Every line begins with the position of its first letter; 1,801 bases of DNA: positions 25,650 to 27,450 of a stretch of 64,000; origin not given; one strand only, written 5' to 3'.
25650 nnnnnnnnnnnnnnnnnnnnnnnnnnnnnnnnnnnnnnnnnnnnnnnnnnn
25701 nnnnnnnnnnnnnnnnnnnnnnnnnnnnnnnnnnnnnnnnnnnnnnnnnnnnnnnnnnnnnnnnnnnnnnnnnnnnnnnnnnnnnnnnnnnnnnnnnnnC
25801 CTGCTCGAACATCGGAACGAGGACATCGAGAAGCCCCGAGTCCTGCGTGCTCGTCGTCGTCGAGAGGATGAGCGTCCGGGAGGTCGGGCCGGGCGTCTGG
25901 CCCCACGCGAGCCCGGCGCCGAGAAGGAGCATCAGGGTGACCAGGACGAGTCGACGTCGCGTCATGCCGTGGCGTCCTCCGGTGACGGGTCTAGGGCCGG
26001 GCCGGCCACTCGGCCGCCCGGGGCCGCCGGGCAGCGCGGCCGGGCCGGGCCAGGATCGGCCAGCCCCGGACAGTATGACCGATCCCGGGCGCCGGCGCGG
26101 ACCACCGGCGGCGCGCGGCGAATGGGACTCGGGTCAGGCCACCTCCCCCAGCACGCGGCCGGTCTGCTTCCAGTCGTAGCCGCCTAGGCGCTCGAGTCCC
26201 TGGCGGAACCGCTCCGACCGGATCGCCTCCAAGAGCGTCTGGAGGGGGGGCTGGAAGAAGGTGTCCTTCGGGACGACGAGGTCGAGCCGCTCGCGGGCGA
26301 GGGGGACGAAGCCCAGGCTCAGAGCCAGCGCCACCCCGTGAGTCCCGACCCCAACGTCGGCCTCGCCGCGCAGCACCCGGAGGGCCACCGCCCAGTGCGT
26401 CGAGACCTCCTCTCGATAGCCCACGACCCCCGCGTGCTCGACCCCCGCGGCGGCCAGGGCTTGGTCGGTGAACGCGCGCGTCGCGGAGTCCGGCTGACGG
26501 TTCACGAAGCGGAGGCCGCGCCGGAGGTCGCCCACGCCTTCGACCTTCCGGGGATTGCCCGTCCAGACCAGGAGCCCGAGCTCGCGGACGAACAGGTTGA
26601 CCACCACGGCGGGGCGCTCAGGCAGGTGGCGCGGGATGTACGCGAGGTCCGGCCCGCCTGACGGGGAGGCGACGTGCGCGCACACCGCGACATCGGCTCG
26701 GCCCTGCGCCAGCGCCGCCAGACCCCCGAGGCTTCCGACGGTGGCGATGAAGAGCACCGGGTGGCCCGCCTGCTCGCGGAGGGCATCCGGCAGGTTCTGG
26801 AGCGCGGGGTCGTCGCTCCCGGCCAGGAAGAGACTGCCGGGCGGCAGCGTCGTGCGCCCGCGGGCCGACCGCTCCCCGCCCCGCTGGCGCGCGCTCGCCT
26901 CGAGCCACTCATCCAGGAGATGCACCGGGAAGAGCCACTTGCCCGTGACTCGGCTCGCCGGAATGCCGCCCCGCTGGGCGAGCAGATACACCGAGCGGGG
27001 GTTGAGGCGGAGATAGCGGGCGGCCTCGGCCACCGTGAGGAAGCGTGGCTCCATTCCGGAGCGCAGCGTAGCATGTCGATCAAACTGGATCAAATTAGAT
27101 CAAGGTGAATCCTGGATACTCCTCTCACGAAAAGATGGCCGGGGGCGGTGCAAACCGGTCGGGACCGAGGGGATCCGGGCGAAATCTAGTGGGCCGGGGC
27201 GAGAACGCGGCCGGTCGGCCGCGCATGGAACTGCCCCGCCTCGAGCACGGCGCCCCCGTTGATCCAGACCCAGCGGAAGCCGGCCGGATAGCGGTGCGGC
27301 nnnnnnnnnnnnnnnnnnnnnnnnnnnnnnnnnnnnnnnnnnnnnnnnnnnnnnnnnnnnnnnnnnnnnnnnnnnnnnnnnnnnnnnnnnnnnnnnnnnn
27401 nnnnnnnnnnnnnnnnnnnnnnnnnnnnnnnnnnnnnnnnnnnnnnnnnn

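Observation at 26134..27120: TunR-like regulator with an AT-rich triple GATCAA repeat immediately upstream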

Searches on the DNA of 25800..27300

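Call 27: search_rna_families(source=window, start=25800, end=27300, threshold=evalue, max_evalue=1)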
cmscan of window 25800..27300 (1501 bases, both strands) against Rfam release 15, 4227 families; matches with E-value up to 1: 0.
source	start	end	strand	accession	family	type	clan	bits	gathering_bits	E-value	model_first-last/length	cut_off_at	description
